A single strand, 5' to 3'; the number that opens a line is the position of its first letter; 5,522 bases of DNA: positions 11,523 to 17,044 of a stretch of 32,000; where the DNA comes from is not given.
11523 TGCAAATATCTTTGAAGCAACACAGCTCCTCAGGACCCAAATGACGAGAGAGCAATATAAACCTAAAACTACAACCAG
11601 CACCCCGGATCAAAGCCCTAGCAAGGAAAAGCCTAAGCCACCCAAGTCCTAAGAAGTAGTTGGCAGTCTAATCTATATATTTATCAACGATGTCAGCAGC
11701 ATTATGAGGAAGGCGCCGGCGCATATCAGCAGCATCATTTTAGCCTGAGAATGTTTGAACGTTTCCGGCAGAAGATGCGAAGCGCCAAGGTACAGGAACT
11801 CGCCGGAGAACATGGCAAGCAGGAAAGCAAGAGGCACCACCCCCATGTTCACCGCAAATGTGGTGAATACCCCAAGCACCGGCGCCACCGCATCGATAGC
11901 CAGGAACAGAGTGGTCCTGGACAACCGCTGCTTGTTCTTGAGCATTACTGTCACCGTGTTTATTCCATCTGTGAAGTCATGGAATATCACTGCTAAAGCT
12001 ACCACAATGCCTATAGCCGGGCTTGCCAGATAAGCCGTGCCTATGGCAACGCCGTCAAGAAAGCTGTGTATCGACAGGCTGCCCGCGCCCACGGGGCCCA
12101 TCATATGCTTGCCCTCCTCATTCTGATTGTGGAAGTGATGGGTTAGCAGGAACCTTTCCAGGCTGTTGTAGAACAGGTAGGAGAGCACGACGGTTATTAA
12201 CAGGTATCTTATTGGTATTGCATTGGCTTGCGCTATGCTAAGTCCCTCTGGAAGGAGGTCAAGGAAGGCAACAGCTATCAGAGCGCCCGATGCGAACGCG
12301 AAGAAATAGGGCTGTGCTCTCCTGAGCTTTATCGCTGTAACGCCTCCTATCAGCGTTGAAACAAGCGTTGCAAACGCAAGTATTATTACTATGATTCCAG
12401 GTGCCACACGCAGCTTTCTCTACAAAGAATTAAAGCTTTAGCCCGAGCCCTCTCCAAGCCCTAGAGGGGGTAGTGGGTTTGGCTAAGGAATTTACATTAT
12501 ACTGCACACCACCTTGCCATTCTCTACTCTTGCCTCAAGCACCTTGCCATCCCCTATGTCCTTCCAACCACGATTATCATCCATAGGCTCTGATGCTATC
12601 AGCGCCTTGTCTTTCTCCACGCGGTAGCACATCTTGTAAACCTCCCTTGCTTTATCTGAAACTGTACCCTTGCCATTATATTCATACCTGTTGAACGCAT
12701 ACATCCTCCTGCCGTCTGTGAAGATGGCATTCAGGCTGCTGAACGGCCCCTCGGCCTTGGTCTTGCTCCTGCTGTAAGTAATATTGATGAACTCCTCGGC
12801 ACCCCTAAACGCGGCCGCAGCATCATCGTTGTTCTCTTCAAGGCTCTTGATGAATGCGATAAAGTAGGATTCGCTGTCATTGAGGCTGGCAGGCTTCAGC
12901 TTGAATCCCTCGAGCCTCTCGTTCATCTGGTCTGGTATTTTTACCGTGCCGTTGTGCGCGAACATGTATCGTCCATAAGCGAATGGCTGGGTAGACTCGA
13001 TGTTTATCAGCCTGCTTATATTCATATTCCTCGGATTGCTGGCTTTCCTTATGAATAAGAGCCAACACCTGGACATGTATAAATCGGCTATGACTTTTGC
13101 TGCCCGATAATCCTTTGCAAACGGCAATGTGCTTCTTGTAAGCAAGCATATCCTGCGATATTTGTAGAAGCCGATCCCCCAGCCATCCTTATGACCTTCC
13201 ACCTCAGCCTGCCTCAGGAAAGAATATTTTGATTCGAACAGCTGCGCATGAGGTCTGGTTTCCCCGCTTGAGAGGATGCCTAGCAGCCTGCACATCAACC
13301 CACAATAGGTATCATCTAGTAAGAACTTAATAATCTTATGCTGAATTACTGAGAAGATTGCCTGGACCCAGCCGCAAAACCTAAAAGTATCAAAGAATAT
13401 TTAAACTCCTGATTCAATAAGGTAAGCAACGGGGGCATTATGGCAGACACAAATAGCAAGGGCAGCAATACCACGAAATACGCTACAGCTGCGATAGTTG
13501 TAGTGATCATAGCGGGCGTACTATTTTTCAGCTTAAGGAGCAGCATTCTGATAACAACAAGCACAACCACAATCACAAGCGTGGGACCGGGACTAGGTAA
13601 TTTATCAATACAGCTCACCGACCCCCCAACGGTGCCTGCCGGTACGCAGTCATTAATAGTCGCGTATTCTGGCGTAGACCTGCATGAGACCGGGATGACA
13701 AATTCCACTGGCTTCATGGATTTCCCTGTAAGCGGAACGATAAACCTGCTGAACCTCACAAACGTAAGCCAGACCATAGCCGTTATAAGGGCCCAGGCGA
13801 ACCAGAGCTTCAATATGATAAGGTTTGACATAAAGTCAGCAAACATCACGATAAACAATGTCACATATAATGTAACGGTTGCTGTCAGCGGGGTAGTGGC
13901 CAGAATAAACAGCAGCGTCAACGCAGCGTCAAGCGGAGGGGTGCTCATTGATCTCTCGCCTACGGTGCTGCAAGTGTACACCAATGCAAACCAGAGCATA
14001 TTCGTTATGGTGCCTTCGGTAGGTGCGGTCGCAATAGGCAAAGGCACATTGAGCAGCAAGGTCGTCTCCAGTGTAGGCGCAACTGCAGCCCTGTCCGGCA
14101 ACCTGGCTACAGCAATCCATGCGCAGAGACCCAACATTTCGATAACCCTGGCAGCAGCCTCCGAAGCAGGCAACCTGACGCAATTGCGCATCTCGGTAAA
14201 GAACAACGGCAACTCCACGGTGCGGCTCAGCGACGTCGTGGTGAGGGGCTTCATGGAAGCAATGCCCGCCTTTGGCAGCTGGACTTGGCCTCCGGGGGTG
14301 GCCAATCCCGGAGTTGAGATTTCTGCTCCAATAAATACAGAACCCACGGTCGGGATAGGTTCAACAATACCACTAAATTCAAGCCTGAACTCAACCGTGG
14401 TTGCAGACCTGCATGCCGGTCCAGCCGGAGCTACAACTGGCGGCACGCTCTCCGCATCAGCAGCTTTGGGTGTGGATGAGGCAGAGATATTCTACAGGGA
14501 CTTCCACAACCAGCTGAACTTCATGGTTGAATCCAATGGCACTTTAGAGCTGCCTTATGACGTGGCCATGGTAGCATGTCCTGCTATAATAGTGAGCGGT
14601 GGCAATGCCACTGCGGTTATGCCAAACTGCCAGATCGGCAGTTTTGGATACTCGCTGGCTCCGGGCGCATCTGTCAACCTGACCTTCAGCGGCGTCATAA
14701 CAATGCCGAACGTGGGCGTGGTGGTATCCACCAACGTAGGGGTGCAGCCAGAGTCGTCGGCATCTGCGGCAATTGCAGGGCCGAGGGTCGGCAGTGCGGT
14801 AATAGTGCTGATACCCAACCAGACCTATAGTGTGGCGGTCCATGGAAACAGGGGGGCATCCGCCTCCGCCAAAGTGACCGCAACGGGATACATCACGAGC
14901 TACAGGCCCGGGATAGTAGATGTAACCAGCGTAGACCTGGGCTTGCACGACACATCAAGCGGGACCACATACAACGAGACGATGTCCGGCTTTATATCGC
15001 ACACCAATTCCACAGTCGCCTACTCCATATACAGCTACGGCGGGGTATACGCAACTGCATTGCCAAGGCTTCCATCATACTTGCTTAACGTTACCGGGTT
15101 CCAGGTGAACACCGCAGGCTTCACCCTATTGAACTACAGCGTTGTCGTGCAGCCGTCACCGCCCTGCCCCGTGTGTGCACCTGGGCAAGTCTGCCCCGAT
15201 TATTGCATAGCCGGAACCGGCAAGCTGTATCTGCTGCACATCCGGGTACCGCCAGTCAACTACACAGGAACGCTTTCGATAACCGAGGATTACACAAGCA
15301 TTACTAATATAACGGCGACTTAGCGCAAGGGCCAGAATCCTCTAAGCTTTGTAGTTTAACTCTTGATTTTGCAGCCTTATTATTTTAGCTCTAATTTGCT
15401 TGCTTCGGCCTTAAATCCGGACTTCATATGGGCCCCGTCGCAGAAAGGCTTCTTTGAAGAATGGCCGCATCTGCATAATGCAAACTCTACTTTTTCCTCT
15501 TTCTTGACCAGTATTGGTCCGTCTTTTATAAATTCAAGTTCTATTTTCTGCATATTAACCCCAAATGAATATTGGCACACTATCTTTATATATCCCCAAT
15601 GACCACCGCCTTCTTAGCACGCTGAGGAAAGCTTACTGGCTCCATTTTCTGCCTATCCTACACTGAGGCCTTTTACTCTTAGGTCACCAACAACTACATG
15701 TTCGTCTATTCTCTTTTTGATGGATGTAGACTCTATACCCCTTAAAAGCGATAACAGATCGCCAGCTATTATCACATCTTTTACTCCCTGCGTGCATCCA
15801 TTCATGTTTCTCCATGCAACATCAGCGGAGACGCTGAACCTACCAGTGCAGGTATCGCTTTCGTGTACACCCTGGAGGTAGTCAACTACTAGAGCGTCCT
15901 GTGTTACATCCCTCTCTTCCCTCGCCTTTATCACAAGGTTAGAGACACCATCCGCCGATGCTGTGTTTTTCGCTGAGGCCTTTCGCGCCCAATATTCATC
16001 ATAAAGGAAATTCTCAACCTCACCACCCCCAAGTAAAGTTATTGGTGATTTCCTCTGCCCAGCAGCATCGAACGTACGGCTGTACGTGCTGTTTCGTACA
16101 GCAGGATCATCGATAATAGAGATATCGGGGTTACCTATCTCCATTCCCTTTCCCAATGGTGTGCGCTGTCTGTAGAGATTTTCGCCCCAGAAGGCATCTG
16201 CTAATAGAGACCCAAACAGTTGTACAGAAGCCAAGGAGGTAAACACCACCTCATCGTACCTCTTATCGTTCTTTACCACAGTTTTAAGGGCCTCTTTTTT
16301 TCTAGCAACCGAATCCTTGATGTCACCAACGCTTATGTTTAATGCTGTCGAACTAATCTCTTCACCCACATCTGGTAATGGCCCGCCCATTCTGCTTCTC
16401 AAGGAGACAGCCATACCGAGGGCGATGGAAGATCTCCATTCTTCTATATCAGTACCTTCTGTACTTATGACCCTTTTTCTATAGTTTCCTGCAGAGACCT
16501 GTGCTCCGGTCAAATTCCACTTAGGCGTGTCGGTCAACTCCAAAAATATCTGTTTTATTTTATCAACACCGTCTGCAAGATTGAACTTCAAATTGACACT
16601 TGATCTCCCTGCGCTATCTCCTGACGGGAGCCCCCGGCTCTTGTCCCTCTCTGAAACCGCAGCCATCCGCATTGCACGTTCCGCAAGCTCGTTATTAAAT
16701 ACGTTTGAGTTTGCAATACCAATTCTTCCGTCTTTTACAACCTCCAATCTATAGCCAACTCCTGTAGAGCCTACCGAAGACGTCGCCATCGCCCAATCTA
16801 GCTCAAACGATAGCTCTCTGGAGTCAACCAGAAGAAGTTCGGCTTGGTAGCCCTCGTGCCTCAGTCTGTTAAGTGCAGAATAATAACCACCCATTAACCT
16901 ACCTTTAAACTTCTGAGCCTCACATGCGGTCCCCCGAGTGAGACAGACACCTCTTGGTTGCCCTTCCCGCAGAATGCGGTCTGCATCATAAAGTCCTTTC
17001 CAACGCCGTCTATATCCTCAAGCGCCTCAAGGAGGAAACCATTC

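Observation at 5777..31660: Dispersed, strand-polarised AAGCCN short-tandem-repeat arrays filling intergenic spacers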

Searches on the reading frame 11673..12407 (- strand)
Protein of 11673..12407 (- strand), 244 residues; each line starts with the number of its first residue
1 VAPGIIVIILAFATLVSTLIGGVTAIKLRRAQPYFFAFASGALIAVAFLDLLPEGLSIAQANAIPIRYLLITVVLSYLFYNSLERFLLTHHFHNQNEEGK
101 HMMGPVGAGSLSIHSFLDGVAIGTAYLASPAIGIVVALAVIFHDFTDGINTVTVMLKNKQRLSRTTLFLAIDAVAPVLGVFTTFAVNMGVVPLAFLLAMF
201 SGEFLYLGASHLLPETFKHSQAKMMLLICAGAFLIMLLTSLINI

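Call 57: list_cluster_members(proteins=[L082:1831-2244:+, L082:1240-1728:-, L001:9664-10857:+, L001:10854-11324:+, window:11673-12407:-, window:21449-22183:-, window:19297-19710:+, window:9868-10503:+, window:21127-21342:-, window:19810-20292:+])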
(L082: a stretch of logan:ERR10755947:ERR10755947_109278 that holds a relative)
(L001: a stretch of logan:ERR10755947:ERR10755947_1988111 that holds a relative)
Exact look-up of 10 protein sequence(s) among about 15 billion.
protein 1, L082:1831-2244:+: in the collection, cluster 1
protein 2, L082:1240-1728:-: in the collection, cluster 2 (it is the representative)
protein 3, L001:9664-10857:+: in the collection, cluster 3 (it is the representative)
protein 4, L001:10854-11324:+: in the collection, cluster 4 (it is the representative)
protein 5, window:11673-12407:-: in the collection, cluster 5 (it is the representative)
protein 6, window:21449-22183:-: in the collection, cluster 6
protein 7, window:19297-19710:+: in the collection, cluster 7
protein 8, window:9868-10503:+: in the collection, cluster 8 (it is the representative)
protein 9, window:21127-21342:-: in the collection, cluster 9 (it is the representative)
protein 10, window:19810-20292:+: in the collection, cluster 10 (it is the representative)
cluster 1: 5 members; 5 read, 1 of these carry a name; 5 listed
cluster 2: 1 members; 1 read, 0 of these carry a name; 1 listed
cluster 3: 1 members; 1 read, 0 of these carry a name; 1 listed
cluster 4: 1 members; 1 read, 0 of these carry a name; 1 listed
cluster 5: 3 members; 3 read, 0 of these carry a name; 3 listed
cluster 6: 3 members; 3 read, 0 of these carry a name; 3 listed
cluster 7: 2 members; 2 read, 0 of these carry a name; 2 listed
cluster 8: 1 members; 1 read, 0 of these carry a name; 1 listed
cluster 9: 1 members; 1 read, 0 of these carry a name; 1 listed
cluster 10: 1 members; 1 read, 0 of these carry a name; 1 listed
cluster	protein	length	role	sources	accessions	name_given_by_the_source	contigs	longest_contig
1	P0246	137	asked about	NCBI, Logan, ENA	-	-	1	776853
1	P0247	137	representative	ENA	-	-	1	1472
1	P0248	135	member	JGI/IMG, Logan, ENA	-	S-adenosylmethionine decarboxylase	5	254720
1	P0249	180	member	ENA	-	-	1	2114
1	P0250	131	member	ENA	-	-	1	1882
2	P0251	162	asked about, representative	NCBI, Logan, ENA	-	-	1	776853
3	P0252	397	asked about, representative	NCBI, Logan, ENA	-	-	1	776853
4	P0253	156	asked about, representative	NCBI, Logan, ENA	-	-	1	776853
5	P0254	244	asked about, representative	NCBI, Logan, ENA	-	-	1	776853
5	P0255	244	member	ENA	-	-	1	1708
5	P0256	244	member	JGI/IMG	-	-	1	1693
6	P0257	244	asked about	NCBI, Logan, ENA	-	-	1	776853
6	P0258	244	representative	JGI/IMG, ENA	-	-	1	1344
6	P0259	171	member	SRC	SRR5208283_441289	-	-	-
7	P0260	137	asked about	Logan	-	-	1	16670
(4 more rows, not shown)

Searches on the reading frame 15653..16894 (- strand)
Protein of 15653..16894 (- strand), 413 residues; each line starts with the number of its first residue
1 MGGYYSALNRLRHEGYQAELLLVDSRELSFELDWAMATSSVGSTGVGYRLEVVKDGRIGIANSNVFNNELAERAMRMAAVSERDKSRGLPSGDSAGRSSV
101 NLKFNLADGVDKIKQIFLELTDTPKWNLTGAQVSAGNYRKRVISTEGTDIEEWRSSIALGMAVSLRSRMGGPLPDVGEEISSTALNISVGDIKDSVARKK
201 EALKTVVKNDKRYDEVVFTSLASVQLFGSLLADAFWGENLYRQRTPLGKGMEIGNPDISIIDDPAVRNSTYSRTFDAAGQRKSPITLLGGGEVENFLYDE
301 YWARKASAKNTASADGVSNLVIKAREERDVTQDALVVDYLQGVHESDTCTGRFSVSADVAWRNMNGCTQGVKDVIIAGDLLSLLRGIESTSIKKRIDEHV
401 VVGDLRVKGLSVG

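Call 17: find_encoding_contigs(protein=window:15653-16894:-, flank=10000, max_places=10)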
Protein window:15653-16894:- (413 aa): 1 contig read that carries it; 1 place shown.
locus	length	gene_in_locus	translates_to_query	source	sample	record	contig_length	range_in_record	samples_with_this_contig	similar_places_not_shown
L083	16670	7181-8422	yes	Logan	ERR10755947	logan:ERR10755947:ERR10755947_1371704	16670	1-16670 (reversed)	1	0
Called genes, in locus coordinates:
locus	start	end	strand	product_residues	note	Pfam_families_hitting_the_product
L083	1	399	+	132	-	?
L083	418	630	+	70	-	-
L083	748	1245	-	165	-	-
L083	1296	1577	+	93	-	-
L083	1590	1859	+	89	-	PF07441:BofA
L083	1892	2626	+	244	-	PF01411:tRNA-synt_2c, PF07973:tRNA_SAD (weak)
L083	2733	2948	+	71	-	-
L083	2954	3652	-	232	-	PF03372:Exo_endo_phos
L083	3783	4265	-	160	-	-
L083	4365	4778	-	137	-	-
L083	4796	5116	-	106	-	PF01910:Thiamine_BP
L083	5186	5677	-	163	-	-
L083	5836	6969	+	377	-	PF19290:PmbA_TldD_2nd (weak), PF19289:PmbA_TldD_3rd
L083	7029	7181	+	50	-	-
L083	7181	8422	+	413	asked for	PF19289:PmbA_TldD_3rd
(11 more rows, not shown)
